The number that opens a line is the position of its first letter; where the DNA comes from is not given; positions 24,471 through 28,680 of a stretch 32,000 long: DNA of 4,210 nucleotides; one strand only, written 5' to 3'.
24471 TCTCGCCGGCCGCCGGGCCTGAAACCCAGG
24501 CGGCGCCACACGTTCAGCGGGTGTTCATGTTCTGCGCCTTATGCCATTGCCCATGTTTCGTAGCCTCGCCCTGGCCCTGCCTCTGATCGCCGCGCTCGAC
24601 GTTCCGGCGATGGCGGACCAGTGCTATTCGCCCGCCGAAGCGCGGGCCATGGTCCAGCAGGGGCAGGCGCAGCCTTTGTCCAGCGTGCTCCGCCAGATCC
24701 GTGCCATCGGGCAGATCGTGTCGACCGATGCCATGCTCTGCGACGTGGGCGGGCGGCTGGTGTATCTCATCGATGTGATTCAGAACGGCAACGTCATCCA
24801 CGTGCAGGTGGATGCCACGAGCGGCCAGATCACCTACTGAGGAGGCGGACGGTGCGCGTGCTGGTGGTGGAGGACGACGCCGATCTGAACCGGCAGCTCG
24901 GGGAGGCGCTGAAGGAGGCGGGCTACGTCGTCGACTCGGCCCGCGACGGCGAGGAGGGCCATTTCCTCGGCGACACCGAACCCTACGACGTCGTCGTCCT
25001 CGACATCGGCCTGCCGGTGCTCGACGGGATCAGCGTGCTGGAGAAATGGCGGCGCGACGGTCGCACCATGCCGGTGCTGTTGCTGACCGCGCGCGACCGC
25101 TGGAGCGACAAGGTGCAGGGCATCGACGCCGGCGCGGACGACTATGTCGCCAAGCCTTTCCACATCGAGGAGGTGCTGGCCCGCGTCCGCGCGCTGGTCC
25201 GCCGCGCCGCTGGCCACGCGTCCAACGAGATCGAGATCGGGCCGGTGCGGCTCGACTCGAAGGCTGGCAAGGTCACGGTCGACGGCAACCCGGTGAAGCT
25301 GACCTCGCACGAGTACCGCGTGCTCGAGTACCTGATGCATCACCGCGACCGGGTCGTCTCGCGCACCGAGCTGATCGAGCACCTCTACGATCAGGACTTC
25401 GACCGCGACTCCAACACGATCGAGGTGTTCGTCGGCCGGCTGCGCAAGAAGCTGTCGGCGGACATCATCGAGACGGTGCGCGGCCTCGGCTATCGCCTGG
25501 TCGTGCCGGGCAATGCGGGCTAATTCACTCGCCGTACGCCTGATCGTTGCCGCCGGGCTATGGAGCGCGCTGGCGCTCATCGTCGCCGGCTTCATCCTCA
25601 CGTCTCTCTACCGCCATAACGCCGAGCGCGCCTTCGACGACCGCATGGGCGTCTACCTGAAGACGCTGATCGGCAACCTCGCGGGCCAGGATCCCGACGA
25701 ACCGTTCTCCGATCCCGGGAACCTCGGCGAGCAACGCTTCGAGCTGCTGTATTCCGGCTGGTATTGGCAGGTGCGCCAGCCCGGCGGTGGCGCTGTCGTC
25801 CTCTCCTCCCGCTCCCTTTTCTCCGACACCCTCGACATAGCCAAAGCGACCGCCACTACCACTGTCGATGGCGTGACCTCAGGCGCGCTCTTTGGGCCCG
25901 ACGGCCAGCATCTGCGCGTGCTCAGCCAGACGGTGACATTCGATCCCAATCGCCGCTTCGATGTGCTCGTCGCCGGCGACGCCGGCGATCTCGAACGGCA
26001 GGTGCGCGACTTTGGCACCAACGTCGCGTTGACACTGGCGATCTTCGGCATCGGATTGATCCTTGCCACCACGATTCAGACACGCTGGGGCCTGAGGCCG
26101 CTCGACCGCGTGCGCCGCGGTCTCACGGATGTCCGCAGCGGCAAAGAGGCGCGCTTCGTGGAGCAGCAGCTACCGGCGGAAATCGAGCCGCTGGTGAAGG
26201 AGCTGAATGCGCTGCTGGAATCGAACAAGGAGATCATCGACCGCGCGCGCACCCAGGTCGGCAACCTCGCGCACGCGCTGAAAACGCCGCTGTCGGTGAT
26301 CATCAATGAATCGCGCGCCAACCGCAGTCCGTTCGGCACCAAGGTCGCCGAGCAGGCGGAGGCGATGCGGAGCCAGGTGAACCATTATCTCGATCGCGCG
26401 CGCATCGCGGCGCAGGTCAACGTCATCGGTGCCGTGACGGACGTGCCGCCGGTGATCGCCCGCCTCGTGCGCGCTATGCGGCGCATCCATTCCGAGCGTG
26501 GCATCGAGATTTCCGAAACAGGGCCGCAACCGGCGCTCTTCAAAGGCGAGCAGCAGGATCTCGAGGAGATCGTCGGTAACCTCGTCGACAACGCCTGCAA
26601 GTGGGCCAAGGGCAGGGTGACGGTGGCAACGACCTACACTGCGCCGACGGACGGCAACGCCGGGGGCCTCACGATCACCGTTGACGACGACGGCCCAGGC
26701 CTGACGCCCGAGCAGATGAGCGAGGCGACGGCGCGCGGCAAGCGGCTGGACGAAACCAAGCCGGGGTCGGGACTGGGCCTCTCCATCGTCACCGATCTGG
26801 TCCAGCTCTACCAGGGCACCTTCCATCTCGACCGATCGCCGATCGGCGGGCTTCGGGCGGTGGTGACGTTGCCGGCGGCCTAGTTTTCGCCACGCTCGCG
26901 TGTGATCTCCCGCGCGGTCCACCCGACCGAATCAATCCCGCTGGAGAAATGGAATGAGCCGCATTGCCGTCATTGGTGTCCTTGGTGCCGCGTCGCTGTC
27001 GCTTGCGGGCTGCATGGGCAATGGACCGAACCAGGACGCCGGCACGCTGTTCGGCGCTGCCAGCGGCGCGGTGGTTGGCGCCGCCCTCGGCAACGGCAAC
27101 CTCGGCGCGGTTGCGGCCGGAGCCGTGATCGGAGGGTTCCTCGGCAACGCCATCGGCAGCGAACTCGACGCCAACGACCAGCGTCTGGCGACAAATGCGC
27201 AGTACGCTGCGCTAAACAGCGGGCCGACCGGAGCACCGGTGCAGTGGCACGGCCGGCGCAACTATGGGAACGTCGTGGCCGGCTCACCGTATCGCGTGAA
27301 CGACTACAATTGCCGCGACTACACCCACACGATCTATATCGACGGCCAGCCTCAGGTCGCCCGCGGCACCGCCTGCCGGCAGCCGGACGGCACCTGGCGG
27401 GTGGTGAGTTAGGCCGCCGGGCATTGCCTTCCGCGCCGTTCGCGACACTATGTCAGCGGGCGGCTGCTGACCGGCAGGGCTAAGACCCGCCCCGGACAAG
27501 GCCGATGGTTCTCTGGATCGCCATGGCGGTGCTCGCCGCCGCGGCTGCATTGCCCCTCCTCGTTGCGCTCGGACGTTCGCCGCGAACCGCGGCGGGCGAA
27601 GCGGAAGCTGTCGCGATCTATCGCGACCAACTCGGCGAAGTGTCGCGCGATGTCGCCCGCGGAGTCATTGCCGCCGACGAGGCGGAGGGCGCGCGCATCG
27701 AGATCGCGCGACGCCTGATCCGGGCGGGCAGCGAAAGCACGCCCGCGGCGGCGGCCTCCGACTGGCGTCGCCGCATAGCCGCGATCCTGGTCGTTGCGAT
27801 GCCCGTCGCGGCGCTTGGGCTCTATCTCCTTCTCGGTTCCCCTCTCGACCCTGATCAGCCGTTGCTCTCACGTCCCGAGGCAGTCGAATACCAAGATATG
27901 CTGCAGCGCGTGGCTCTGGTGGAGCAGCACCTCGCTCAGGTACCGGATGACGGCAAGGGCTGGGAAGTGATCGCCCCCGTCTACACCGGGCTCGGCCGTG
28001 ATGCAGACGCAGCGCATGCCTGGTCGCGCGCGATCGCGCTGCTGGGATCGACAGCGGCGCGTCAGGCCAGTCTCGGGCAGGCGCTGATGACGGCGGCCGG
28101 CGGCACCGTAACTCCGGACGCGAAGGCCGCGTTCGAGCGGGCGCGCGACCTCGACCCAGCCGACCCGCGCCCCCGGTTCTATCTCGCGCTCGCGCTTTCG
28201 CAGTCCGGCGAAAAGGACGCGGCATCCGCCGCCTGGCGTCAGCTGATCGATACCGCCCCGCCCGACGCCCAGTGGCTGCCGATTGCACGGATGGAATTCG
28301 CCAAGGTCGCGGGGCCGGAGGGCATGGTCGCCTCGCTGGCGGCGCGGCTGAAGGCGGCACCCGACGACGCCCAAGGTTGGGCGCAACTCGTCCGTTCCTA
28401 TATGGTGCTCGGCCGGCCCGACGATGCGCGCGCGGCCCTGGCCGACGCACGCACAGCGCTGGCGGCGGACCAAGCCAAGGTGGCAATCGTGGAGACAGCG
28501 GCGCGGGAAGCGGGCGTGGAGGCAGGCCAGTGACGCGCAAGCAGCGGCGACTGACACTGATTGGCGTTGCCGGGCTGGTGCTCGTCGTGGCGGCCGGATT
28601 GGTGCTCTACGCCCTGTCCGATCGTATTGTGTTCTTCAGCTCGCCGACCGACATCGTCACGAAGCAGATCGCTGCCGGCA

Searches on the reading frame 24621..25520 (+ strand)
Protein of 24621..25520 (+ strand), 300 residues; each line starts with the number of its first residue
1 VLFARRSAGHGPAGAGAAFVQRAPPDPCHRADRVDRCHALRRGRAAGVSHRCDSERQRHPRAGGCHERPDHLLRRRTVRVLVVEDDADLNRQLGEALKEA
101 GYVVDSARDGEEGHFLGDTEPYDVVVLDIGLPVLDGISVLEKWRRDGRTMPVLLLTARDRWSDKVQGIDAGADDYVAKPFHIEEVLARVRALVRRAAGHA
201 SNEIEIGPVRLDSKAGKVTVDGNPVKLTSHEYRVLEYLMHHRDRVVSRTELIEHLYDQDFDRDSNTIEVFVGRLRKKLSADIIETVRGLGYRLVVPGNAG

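Call 98: search_protein_families(library=pfam, proteins=[window:24621-25520:+], max_evalue=0.001)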
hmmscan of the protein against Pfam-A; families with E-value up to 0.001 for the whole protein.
window:24621-25520:+ (300 aa): 2 families
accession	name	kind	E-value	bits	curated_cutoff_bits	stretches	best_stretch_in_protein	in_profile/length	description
PF00072.30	Response_reg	-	3.5e-26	92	30.2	1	80-190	1-111/111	Response regulator receiver domain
PF00486.34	Trans_reg_C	-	1.2e-25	89.8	26.2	1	222-293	1-77/77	Transcriptional regulatory protein, C terminal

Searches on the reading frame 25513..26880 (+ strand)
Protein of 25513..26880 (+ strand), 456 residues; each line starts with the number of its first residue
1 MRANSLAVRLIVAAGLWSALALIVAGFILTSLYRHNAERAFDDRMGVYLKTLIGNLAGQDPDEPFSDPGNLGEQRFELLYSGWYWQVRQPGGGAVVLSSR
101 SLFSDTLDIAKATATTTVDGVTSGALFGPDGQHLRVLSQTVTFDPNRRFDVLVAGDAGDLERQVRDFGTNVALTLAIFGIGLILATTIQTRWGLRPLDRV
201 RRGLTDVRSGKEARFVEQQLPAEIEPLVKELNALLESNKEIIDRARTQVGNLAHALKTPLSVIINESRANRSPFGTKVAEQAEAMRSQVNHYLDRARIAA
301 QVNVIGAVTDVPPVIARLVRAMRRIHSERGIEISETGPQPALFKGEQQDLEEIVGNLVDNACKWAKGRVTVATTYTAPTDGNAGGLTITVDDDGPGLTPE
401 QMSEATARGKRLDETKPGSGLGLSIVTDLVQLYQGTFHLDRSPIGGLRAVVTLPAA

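Call 98: search_protein_families(library=pfam, proteins=[window:25513-26880:+], max_evalue=0.001)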
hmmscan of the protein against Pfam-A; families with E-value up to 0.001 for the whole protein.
window:25513-26880:+ (456 aa): 3 families
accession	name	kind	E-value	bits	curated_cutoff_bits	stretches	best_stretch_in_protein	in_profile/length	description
PF02518.31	HATPase_c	-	4.1e-18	66.3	26.4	1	346-455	2-109/111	Histidine kinase-, DNA gyrase B-, and HSP90-like ATPase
PF13581.12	HATPase_c_2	-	8e-05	23.1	27.4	1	350-432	36-111/127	Histidine kinase-like ATPase domain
PF00512.31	HisKA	-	9.7e-05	22.8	26.9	1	246-300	3-65/66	His Kinase A (phospho-acceptor) domain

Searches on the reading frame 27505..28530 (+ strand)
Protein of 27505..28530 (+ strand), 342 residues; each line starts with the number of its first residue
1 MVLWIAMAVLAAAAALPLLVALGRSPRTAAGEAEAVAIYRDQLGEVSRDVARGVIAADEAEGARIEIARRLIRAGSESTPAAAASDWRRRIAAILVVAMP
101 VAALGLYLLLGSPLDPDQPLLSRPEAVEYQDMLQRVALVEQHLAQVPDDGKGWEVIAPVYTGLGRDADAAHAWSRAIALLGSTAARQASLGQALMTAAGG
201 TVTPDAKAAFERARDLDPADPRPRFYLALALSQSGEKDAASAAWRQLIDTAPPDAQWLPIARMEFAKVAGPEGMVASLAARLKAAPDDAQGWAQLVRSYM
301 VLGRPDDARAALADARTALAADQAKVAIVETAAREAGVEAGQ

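Call 98: search_protein_families(library=pfam, proteins=[window:27505-28530:+], max_evalue=0.001)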
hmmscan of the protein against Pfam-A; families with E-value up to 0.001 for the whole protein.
window:27505-28530:+ (342 aa): 4 families
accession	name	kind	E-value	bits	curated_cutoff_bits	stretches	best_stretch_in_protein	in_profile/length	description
PF23914.1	TPR_CcmH_CycH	-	3.6e-15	56.6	42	2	130-255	30-155/158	Cytochrome c-type biogenesis protein H TPR domain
PF07719.23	TPR_2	-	3.8e-08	33.3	27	0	225-252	5-32/34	Tetratricopeptide repeat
PF14559.12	TPR_19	-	1.5e-07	32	25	1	205-257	9-61/68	Tetratricopeptide repeat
PF13431.12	TPR_17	-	0.00063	20.3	24.4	0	210-240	2-32/34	Tetratricopeptide repeat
